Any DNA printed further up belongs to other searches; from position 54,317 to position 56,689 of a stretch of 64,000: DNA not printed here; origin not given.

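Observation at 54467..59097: HydE-like + HemN-like radical SAM pair followed by a tandem methyltransferase that carries an apparent signal peptide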

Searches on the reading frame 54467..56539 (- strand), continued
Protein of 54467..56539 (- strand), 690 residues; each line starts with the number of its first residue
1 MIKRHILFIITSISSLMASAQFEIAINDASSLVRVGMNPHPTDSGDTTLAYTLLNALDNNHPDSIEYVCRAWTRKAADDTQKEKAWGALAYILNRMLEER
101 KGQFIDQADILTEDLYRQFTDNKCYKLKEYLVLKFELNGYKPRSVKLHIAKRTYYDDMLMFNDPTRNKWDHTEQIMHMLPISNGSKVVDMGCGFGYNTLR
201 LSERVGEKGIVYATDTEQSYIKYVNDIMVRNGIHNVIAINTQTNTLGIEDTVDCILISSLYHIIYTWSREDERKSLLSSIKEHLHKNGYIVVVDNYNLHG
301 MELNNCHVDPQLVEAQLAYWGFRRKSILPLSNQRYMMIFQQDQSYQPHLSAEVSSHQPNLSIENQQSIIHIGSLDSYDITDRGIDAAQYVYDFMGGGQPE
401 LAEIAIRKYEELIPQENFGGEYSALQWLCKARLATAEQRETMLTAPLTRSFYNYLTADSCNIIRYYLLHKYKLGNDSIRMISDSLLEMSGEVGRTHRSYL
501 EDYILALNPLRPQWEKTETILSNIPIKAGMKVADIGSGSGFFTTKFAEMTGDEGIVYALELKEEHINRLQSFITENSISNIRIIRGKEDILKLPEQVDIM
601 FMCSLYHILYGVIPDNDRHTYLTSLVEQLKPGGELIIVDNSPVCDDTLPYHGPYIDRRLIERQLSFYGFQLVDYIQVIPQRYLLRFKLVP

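Call 52: list_cluster_members(proteins=[P0268, P0276, P0289, P0294, P0296, P0299, P0300, P0311, P0244, P0242])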
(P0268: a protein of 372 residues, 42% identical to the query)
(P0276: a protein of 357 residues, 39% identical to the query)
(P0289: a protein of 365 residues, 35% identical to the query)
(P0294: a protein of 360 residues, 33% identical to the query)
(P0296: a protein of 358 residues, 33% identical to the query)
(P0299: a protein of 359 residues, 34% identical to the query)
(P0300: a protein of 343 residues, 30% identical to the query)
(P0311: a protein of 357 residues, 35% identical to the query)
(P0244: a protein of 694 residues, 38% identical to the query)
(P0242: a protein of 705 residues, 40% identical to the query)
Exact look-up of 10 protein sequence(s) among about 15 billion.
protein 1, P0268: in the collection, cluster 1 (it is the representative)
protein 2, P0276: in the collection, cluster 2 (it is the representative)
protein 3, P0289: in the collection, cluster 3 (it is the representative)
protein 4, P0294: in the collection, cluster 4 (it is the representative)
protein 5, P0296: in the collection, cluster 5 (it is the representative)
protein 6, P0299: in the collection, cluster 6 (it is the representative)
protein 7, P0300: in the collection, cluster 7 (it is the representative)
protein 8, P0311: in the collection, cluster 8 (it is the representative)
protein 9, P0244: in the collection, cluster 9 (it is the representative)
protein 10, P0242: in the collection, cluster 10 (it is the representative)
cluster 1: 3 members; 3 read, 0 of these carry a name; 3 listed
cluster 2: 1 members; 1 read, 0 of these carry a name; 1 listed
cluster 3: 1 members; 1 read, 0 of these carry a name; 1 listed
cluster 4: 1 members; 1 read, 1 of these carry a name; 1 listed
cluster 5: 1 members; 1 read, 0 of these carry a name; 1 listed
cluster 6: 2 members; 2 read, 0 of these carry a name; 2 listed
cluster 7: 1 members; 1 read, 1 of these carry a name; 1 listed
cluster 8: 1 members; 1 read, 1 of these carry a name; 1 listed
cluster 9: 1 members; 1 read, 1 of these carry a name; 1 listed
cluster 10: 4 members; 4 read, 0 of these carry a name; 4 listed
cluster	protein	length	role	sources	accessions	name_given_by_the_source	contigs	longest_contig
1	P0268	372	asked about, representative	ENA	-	-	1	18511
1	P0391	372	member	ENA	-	-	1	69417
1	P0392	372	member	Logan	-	-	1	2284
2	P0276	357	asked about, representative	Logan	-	-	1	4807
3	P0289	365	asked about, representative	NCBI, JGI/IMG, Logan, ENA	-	-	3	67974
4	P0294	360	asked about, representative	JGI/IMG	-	ubiquinone/menaquinone biosynthesis C-methylase UbiE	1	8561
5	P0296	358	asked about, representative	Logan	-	-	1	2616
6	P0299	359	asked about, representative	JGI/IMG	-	-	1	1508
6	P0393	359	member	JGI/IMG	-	-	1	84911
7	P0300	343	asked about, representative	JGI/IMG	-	ubiquinone/menaquinone biosynthesis C-methylase UbiE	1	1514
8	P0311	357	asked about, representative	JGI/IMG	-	predicted methyltransferase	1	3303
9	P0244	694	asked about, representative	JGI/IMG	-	ubiquinone/menaquinone biosynthesis C-methylase UbiE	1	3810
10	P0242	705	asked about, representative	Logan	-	-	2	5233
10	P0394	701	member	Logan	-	-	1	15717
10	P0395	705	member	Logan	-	-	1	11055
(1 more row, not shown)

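Call 53: find_encoding_contigs(protein=P0289, flank=10000, max_places=2)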
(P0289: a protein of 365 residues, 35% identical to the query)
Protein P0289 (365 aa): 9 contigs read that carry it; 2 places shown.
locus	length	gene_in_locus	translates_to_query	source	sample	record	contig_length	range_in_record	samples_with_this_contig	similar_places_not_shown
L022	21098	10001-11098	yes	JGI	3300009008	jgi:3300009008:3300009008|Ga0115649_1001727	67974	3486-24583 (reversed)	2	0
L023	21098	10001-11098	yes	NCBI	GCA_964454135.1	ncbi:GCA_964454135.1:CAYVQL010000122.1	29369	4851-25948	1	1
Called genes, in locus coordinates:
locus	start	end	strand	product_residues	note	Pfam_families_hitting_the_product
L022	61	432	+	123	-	PF02082:Rrf2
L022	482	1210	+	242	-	PF00027:cNMP_binding, PF13545:HTH_Crp_2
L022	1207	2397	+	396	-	PF00266:Aminotran_5, PF01041:DegT_DnrJ_EryC1 (faint), PF01212:Beta_elim_lyase (weak)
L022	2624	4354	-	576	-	-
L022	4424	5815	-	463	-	PF04389:Peptidase_M28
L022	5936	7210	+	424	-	PF00202:Aminotran_3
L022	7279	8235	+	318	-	PF00501:AMP-binding (weak)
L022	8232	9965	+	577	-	-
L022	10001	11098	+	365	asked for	PF01209:Ubie_methyltran (weak), PF02475:TRM5-TYW2_MTfase (weak), PF13847:Methyltransf_31, PF08241:Methyltransf_11, PF08242:Methyltransf_12, PF13649:Methyltransf_25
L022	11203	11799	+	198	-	PF05128:DUF697, PF09851:SHOCT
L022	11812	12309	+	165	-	PF13302:Acetyltransf_3 (weak), PF13420:Acetyltransf_4, PF00583:Acetyltransf_1, PF13673:Acetyltransf_10 (weak), PF13508:Acetyltransf_7 (weak)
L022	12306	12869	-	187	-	-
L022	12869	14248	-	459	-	-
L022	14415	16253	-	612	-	PF12770:CHAT (faint)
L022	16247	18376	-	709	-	PF11617:Cu-binding_MopE, PF01839:FG-GAP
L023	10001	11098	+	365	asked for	PF01209:Ubie_methyltran (weak), PF02475:TRM5-TYW2_MTfase (weak), PF13847:Methyltransf_31, PF08241:Methyltransf_11, PF08242:Methyltransf_12, PF13649:Methyltransf_25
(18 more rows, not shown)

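Call 54: find_encoding_contigs(protein=P0391, flank=10000, max_places=2)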
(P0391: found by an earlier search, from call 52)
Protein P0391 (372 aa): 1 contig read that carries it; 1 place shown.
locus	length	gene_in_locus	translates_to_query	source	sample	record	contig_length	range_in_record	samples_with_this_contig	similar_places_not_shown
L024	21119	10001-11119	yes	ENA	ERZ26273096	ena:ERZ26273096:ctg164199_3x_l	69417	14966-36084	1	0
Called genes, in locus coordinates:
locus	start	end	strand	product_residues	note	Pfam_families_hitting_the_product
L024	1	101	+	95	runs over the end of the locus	-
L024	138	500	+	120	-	PF00190:Cupin_1 (weak), PF02311:AraC_binding (weak), PF07883:Cupin_2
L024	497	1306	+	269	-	PF04187:Cofac_haem_bdg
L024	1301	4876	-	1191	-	PF00534:Glycos_transf_1, PF13692:Glyco_trans_1_4 (weak), PF13641:Glyco_tranf_2_3, PF00535:Glycos_transf_2, PF00535:Glycos_transf_2, PF13641:Glyco_tranf_2_3 (weak), PF00535:Glycos_transf_2, PF13641:Glyco_tranf_2_3, +3 more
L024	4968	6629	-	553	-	-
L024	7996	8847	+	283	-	PF07813:LTXXQ (faint)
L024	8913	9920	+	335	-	PF04055:Radical_SAM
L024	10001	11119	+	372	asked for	PF01209:Ubie_methyltran, PF01135:PCMT, PF01728:FtsJ (faint), PF13847:Methyltransf_31, PF08241:Methyltransf_11, PF08242:Methyltransf_12, PF13649:Methyltransf_25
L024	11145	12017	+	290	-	PF00892:EamA, PF03151:TPT (weak)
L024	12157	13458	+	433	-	PF04055:Radical_SAM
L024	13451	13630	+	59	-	-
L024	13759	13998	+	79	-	-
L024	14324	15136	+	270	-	PF25917:BSH_RND, PF25973:BSH_CzcB, PF25881:HH_YBHG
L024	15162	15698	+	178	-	PF25954:Beta-barrel_RND_2, PF25990:Beta-barrel_YknX, PF25989:YknX_C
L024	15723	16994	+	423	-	PF12704:MacB_PCD, PF02687:FtsX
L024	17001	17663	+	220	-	PF00005:ABC_tran, PF13304:AAA_21 (faint)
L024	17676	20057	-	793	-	-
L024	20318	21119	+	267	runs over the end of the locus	PF13641:Glyco_tranf_2_3, PF00535:Glycos_transf_2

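Call 55: find_encoding_contigs(protein=P0393, flank=10000, max_places=2)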
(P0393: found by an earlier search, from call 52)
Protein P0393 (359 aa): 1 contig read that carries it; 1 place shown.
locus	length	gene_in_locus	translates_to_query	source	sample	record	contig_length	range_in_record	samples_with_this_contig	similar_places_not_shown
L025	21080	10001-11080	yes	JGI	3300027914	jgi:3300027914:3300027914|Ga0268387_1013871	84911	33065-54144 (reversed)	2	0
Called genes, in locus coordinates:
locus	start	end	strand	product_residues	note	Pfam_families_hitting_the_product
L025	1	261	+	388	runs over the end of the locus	PF01676:Metalloenzyme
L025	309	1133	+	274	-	PF01048:PNP_UDP_1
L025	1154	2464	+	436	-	PF02885:Glycos_trans_3N, PF00591:Glycos_transf_3, PF07831:PYNP_C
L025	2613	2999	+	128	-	-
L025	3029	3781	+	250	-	PF07963:N_methyl (weak)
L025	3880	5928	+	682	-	-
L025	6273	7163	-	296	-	-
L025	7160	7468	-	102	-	PF09862:DUF2089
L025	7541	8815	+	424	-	PF07676:PD40 (faint)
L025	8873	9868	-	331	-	PF04055:Radical_SAM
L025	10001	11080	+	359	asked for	PF01209:Ubie_methyltran (weak), PF01135:PCMT (weak), PF08241:Methyltransf_11, PF08242:Methyltransf_12, PF13649:Methyltransf_25, PF13847:Methyltransf_31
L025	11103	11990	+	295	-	PF00892:EamA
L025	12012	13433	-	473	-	PF04055:Radical_SAM, PF06969:HemN_C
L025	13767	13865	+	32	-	-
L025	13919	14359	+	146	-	-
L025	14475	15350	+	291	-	PF03781:FGE-sulfatase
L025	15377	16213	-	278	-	PF02574:S-methyl_trans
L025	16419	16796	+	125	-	-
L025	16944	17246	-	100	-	-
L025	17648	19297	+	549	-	PF08450:SGL (faint), PF01436:NHL (faint), PF24684:Vgb_lyase (faint), PF25021:TEN_NHL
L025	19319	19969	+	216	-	PF01128:IspD (weak), PF12804:NTP_transf_3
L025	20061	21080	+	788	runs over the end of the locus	PF01315:Ald_Xan_dh_C, PF02738:MoCoBD_1, PF20256:MoCoBD_2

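Call 60: find_related_loci(query=A4, collection=metagenome_contigs, flank=10000)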
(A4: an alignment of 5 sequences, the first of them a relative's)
Query A4 (372 aa) in metagenome_contigs; peptide patterns used: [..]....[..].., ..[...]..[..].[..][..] (x = any residue, [..] = any of these).
306 stretches matched a pattern; 233 encode a relative of the query (tblastn E <= 1e-3); the best 80 are kept; 80 distinct loci.
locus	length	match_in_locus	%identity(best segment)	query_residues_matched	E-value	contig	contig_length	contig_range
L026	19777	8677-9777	60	1-368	2e-154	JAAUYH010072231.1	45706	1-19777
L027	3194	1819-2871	57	17-368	2e-144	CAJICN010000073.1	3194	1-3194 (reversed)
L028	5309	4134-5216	54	3-368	2e-135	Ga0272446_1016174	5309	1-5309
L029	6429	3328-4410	53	3-368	4e-134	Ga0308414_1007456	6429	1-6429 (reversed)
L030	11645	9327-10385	54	11-368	5e-131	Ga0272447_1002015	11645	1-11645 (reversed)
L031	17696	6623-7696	53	2-368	1e-130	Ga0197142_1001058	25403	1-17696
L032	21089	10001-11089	61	4-368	5e-151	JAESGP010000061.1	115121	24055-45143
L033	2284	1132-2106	54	43-368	5e-128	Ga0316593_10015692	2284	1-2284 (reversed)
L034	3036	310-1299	53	38-368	3e-125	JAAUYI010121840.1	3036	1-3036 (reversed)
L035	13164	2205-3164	55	48-368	9e-119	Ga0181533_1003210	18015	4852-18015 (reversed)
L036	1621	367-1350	53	40-368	1e-126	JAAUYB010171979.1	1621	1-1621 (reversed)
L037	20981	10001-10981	53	40-370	7e-117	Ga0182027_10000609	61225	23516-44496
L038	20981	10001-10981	53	40-370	7e-117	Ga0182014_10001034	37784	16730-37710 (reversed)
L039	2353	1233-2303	50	21-368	3e-122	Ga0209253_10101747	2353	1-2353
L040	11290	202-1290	48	3-371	1e-114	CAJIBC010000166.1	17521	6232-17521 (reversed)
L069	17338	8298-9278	49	40-369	1e-105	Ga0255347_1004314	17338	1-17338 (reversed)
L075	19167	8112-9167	46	15-368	6e-103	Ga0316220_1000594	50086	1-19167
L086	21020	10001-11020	45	39-370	3e-99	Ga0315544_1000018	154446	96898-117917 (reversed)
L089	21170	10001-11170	42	30-371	1e-97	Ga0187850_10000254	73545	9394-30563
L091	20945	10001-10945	47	50-365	1e-97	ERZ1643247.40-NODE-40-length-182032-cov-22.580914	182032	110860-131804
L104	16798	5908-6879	46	50-368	2e-95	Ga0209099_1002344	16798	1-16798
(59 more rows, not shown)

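Call 80: search_protein_families(library=ncbifam, proteins=[L024:8895-9917:+, L025:8876-9982:-, L026:7629-8636:+, L035:980-2044:+, L037:14053-15426:-, L069:5393-6484:+, L075:10954-12255:+, L086:6414-7460:+, L089:4206-5264:+, L104:2512-3588:+], max_evalue=1e-25)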
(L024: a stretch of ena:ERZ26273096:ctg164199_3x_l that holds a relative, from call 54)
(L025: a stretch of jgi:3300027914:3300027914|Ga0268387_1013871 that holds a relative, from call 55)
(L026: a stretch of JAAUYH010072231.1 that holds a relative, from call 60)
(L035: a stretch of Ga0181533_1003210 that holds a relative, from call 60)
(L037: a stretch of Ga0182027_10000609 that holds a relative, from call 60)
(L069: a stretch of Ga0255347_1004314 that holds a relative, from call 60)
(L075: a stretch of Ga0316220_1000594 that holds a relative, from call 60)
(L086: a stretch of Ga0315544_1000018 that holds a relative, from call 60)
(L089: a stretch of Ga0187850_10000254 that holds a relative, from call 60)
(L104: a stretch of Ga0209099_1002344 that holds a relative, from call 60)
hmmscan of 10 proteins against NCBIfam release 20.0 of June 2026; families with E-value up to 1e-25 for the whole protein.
L024:8895-9917:+ (341 aa): 3 families
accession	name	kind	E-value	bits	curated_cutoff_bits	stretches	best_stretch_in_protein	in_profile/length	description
TIGR03956.1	rSAM_HydE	equivalog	1e-79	268.3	254.6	1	20-315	9-308/340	[FeFe] hydrogenase H-cluster radical SAM maturase HydE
TIGR03910.1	pyrrolys_PylB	equivalog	1.7e-40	139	348.2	1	14-303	10-303/347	methylornithine synthase PylB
TIGR00433.2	bioB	equivalog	3.7e-26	92.1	225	1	21-295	2-280/307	biotin synthase BioB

L025:8876-9982:- (369 aa): 3 families
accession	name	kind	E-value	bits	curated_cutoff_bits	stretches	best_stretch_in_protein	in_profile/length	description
TIGR03956.1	rSAM_HydE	equivalog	2.6e-70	237.4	254.6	1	59-346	14-306/340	[FeFe] hydrogenase H-cluster radical SAM maturase HydE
TIGR03910.1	pyrrolys_PylB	equivalog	2.3e-37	128.7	348.2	1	68-336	31-303/347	methylornithine synthase PylB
TIGR00433.2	bioB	equivalog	3.9e-29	101.9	225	1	60-329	7-281/307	biotin synthase BioB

L026:7629-8636:+ (336 aa): 3 families
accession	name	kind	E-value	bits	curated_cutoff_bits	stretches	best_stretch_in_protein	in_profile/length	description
TIGR03956.1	rSAM_HydE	equivalog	2.6e-73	247.2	254.6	1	17-312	9-309/340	[FeFe] hydrogenase H-cluster radical SAM maturase HydE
TIGR03910.1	pyrrolys_PylB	equivalog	7.7e-40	136.8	348.2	1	14-296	13-300/347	methylornithine synthase PylB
TIGR00433.2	bioB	equivalog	2.5e-28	99.2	225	1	20-292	4-281/307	biotin synthase BioB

L035:980-2044:+ (355 aa): 3 families
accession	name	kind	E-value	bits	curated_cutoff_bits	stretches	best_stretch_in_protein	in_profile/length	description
TIGR03956.1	rSAM_HydE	equivalog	1.1e-66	225.4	254.6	1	20-322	3-308/340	[FeFe] hydrogenase H-cluster radical SAM maturase HydE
TIGR03910.1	pyrrolys_PylB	equivalog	5.1e-35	121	348.2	1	19-309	9-302/347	methylornithine synthase PylB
TIGR00433.2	bioB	equivalog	4.4e-27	95.1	225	1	30-303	3-281/307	biotin synthase BioB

L037:14053-15426:- (458 aa): 2 families
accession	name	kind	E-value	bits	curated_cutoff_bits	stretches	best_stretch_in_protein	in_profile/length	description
TIGR03956.1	rSAM_HydE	equivalog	6.5e-61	206.4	254.6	1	134-435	10-311/340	[FeFe] hydrogenase H-cluster radical SAM maturase HydE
TIGR03910.1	pyrrolys_PylB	equivalog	6.9e-30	104.1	348.2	1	131-413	14-297/347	methylornithine synthase PylB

L069:5393-6484:+ (364 aa): 3 families
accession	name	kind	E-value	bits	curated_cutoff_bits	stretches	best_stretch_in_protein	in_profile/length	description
TIGR03956.1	rSAM_HydE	equivalog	1.1e-61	209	254.6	1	52-343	24-314/340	[FeFe] hydrogenase H-cluster radical SAM maturase HydE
TIGR00433.2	bioB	equivalog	4.2e-28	98.5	225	1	56-319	19-283/307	biotin synthase BioB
TIGR03910.1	pyrrolys_PylB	equivalog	4.7e-28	98.1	348.2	1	55-318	34-297/347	methylornithine synthase PylB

L075:10954-12255:+ (434 aa): 3 families
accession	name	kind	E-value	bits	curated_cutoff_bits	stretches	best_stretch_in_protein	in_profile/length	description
TIGR03956.1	rSAM_HydE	equivalog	8e-63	212.7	254.6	1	123-408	24-308/340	[FeFe] hydrogenase H-cluster radical SAM maturase HydE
TIGR03910.1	pyrrolys_PylB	equivalog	1.6e-33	116.1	348.2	1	120-389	27-297/347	methylornithine synthase PylB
TIGR00433.2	bioB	equivalog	5.7e-26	91.5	225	1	123-390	15-283/307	biotin synthase BioB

L086:6414-7460:+ (349 aa): 3 families
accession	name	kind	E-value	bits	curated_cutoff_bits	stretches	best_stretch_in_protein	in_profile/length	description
TIGR03956.1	rSAM_HydE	equivalog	7.9e-58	196.3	254.6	1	30-317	19-305/340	[FeFe] hydrogenase H-cluster radical SAM maturase HydE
TIGR03910.1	pyrrolys_PylB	equivalog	2.3e-26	92.5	348.2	1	28-301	24-297/347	methylornithine synthase PylB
TIGR00433.2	bioB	equivalog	5.2e-26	91.6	225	1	35-302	15-283/307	biotin synthase BioB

L089:4206-5264:+ (353 aa): 3 families
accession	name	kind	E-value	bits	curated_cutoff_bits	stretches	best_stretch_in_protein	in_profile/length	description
TIGR03956.1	rSAM_HydE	equivalog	1.3e-54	185.7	254.6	1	43-325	24-306/340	[FeFe] hydrogenase H-cluster radical SAM maturase HydE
TIGR00433.2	bioB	equivalog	2e-30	106.1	225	1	42-309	14-283/307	biotin synthase BioB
TIGR03910.1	pyrrolys_PylB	equivalog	1.6e-28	99.6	348.2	1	35-308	22-297/347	methylornithine synthase PylB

L104:2512-3588:+ (359 aa): 2 families
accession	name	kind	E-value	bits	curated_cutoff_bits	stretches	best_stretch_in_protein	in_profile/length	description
TIGR03956.1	rSAM_HydE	equivalog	3.4e-61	207.4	254.6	1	35-331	6-307/340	[FeFe] hydrogenase H-cluster radical SAM maturase HydE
TIGR03910.1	pyrrolys_PylB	equivalog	2.7e-34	118.6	348.2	1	32-321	10-304/347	methylornithine synthase PylB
